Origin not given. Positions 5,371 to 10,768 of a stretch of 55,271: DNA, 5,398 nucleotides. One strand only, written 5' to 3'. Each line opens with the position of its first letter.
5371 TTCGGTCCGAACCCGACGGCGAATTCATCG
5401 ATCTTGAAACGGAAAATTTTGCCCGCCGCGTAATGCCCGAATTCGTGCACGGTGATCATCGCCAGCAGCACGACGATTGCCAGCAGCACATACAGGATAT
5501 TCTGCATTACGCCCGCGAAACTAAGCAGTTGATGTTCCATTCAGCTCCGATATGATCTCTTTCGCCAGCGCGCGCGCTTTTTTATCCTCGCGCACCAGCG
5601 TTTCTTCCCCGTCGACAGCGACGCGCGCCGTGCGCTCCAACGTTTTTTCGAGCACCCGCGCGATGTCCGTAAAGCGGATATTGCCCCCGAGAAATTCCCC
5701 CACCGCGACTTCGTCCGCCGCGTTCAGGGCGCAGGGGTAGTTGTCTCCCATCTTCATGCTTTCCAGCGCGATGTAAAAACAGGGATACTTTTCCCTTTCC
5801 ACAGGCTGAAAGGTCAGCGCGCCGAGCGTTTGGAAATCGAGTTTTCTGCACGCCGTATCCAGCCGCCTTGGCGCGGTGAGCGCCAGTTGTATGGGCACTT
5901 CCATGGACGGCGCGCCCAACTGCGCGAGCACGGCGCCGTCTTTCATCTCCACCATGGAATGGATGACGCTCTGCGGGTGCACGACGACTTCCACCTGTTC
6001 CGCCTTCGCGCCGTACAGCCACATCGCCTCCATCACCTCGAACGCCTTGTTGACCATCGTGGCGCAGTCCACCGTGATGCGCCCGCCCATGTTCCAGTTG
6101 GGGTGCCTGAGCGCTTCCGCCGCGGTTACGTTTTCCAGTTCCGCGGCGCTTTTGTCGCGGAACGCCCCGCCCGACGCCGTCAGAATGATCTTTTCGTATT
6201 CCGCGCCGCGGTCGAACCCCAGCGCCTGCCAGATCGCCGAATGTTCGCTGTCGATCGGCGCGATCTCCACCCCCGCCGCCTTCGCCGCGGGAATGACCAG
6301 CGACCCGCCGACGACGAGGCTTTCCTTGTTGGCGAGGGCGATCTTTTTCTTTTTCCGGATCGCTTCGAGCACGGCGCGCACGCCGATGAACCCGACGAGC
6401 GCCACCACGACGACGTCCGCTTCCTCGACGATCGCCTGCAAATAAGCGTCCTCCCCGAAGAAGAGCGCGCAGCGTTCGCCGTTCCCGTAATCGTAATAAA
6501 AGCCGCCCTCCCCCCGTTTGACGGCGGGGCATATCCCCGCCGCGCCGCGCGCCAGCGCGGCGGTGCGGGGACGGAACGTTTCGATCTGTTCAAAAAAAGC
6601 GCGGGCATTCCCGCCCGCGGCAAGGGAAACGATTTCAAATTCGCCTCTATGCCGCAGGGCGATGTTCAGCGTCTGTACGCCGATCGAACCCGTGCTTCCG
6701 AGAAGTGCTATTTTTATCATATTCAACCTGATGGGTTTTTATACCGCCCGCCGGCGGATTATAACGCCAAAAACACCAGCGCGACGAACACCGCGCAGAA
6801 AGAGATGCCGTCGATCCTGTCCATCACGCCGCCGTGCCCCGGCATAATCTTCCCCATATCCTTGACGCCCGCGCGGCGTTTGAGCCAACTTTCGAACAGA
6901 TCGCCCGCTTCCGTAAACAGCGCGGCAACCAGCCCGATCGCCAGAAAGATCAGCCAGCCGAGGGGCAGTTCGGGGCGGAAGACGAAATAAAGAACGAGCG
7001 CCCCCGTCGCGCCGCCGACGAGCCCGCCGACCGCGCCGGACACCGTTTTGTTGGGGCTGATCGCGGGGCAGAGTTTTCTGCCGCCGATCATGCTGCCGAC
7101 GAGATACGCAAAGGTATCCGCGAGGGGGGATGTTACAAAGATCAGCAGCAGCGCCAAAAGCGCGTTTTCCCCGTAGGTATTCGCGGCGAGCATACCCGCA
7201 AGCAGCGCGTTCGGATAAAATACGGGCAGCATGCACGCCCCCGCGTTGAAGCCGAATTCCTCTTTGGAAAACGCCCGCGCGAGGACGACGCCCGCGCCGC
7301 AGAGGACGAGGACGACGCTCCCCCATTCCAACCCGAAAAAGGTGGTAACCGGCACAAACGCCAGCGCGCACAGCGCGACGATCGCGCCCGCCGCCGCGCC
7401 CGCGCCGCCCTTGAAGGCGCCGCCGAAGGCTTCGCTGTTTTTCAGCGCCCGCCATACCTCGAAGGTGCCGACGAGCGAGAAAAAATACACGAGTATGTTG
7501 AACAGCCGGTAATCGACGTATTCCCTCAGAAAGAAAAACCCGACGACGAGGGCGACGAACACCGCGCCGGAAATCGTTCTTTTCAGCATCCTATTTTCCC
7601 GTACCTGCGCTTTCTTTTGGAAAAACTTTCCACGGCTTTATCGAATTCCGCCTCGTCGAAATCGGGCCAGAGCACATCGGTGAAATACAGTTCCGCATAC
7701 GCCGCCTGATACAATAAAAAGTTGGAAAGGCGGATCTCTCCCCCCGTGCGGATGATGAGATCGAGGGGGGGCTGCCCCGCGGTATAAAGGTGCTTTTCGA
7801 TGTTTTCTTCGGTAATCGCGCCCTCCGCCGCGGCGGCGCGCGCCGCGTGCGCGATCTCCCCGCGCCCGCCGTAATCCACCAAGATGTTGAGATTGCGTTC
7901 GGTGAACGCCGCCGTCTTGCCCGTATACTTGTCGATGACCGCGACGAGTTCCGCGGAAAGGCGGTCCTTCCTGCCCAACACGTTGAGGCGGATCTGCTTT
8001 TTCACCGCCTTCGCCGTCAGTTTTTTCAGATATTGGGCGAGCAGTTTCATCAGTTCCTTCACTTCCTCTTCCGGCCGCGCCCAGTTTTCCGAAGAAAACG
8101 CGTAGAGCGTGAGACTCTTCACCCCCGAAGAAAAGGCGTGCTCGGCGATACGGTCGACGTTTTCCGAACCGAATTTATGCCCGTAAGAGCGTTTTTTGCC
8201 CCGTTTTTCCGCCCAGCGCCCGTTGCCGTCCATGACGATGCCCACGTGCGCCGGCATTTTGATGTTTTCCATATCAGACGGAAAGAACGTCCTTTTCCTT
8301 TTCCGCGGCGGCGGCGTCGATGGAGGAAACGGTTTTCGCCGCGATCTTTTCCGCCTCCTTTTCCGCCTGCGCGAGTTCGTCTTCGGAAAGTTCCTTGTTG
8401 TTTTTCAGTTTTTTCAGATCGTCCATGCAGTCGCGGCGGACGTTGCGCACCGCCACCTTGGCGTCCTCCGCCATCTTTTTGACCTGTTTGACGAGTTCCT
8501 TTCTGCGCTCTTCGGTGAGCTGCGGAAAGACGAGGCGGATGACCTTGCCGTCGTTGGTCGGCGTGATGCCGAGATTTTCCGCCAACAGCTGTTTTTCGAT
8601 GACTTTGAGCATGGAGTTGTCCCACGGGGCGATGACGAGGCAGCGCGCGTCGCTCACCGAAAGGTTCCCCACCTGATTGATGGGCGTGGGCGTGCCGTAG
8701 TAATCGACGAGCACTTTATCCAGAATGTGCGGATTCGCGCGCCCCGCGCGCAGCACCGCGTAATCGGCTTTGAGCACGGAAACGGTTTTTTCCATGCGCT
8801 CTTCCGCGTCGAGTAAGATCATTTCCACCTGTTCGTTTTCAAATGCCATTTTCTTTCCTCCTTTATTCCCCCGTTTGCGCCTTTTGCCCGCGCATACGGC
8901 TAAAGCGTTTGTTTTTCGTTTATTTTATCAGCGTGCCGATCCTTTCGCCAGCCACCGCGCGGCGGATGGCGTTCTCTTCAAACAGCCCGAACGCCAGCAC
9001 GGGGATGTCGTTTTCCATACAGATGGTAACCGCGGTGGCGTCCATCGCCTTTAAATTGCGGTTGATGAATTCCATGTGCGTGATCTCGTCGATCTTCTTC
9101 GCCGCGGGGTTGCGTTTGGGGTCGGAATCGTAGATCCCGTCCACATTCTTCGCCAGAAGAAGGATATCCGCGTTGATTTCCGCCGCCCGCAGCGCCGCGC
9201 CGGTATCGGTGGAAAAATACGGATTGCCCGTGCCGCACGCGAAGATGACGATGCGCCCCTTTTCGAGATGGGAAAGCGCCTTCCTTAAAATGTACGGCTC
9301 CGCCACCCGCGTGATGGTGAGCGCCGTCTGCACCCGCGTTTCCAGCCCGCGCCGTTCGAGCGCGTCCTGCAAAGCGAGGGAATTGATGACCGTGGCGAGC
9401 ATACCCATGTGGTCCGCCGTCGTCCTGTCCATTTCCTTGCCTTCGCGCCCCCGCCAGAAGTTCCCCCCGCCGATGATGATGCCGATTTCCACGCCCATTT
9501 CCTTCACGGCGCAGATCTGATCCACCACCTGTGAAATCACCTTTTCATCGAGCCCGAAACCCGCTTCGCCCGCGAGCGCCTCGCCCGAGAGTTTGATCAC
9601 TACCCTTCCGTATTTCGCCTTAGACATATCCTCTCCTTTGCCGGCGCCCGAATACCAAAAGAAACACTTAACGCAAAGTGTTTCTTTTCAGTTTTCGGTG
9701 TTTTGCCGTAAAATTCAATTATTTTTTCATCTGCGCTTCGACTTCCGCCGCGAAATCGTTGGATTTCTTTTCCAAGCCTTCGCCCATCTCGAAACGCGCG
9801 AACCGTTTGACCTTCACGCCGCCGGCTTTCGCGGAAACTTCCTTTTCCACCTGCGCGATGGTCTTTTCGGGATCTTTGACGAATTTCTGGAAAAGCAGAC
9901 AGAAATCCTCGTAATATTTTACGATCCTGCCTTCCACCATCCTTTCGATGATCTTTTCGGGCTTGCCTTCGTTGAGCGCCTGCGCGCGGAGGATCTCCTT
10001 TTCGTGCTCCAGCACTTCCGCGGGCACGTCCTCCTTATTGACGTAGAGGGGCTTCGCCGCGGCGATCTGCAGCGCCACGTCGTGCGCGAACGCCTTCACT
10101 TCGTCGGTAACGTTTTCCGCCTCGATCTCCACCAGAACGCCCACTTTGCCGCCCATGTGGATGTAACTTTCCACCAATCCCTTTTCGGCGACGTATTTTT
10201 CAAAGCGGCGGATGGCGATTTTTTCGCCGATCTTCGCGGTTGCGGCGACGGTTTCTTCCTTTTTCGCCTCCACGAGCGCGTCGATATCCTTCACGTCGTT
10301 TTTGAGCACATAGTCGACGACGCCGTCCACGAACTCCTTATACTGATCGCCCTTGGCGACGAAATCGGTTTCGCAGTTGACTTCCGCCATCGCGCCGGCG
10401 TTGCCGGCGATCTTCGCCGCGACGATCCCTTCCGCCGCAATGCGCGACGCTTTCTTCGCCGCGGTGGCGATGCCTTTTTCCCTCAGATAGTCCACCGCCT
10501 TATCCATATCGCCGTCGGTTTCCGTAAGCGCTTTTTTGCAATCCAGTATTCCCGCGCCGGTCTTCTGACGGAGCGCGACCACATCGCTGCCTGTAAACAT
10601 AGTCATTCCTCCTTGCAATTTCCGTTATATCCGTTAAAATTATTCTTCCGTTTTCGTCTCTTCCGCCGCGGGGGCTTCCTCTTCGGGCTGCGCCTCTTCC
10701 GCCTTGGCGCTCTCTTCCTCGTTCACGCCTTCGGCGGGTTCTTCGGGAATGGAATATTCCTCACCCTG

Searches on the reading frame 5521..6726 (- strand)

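Call 41: search_protein_families(library=pfam, proteins=[window:5521-6726:-], max_evalue=0.001)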
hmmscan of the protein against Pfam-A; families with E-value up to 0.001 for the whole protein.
window:5521-6726:- (401 aa): 3 families
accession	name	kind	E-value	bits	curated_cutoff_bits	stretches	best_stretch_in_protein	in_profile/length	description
PF08436.17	DXP_redisom_C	-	5e-36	123.1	26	1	155-238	1-84/84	1-deoxy-D-xylulose 5-phosphate reductoisomerase C-terminal domain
PF13288.12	DXPR_C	-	2.3e-32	112.1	27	1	270-386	1-114/115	DXP reductoisomerase C-terminal domain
PF02670.22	DXP_reductoisom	-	6.4e-31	108.2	21.7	1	6-141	1-129/129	1-deoxy-D-xylulose 5-phosphate reductoisomerase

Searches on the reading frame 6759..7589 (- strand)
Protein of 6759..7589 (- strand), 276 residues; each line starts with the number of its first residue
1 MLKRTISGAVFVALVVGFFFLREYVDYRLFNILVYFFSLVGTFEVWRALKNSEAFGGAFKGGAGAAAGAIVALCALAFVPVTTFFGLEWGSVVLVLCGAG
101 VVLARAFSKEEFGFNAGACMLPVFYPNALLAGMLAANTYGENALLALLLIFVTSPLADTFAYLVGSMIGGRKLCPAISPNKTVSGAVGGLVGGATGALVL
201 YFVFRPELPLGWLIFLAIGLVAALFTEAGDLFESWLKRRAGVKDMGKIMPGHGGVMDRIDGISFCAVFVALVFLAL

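Call 41: search_protein_families(library=pfam, proteins=[window:6759-7589:-], max_evalue=0.001)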
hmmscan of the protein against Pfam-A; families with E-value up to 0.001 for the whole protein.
window:6759-7589:- (276 aa): 1 family
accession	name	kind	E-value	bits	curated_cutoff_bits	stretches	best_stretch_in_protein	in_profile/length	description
PF01148.25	CTP_transf_1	-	3.6e-48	165.1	24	1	3-273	2-261/264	Cytidylyltransferase family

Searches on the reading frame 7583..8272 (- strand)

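Call 41: search_protein_families(library=pfam, proteins=[window:7583-8272:-], max_evalue=0.001)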
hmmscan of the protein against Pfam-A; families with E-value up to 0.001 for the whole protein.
window:7583-8272:- (229 aa): 1 family
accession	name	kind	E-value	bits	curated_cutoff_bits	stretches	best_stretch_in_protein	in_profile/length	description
PF01255.24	Prenyltransf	-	3.1e-79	266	27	1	13-225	1-219/219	Putative undecaprenyl diphosphate synthase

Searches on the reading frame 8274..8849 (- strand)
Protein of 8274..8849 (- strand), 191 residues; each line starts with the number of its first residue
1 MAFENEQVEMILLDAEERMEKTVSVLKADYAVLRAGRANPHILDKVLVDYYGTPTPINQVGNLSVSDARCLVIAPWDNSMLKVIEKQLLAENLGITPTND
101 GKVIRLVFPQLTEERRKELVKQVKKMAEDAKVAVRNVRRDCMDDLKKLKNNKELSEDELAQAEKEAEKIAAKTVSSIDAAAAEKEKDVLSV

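Call 41: search_protein_families(library=pfam, proteins=[window:8274-8849:-], max_evalue=0.001)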
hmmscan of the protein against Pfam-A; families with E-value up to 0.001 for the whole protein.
window:8274-8849:- (191 aa): 1 family
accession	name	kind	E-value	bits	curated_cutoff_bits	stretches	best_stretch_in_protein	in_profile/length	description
PF01765.24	RRF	-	4.3e-64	215.7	29.7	1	26-189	1-164/164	Ribosome recycling factor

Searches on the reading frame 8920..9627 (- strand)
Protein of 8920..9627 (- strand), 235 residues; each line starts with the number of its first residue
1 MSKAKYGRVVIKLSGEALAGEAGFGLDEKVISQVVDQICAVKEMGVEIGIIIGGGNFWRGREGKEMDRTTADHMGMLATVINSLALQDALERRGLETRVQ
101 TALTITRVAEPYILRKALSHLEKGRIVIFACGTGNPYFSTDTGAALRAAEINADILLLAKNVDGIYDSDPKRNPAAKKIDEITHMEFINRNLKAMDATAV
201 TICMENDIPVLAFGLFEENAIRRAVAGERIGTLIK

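Call 41: search_protein_families(library=pfam, proteins=[window:8920-9627:-], max_evalue=0.001)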
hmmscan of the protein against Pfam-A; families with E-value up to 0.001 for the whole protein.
window:8920-9627:- (235 aa): 1 family
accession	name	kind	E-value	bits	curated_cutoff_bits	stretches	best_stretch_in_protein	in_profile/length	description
PF00696.33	AA_kinase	-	7.3e-35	121.2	24.9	1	8-210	2-230/234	Amino acid kinase family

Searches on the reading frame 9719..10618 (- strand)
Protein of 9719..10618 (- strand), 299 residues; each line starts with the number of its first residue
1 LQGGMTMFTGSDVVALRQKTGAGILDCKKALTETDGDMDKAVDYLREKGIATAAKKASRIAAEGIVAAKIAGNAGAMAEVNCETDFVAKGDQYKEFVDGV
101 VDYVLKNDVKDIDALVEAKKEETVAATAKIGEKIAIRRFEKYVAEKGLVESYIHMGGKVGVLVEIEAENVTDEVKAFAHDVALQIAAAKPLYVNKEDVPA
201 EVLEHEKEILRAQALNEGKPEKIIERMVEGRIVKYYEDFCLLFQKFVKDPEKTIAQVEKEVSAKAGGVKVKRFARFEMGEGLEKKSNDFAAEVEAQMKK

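Call 41: search_protein_families(library=pfam, proteins=[window:9719-10618:-], max_evalue=0.001)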
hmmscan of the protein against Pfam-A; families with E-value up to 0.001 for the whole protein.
window:9719-10618:- (299 aa): 2 families
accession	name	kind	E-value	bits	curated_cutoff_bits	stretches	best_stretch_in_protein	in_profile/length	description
PF00889.24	EF_TS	-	1.5e-66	224.4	27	1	75-280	1-204/204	Elongation factor TS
PF25025.1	EF-Ts_N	-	1.3e-06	28.7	33.2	1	12-48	16-53/60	Elongation factor Ts, mitochondrial, N-terminal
